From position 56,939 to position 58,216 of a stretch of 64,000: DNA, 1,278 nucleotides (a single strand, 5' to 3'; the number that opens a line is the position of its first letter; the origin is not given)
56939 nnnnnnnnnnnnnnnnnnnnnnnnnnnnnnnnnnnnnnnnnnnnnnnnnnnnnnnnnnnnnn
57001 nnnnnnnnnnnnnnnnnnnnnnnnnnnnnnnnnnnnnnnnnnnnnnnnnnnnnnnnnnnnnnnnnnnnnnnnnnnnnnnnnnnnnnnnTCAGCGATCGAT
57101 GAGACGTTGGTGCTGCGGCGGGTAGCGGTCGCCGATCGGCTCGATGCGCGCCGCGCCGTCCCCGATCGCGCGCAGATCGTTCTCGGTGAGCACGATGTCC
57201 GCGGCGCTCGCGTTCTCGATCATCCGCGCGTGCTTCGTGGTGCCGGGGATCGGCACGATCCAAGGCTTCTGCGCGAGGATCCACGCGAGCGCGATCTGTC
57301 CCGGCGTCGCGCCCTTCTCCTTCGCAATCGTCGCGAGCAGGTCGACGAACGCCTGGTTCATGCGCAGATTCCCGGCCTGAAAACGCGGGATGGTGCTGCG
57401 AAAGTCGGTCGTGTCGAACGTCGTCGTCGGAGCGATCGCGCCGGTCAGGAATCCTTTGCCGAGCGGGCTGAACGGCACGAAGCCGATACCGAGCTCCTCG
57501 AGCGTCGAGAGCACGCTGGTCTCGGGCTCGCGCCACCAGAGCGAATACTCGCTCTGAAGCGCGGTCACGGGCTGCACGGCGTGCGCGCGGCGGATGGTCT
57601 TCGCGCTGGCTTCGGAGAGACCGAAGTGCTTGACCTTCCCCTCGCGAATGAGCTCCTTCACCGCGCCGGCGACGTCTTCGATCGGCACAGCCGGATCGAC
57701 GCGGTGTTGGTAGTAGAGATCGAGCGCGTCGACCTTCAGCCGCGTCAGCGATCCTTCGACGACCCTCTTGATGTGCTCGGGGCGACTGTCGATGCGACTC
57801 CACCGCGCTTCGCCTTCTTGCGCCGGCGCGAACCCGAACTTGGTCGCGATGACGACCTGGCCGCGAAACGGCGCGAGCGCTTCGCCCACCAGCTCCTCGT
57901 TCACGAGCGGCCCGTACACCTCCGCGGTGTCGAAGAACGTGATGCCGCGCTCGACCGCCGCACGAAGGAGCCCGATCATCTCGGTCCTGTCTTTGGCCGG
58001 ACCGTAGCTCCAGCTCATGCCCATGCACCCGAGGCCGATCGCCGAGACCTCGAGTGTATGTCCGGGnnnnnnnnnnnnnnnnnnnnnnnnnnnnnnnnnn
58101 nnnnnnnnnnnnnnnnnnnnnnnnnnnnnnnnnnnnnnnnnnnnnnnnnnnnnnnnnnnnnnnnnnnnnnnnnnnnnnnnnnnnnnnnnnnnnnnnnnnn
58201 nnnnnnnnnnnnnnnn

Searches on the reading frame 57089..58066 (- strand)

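Call 50: search_protein_families(library=pfam, proteins=[window:57089-58066:-], max_evalue=0.0001)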
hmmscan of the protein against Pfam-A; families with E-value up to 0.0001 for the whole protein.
window:57089-58066:- (325 aa): 1 family
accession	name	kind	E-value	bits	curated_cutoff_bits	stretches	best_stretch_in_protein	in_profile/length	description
PF00248.27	Aldo_ket_red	-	4.8e-71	239.7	24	1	10-301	2-286/291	Aldo/keto reductase family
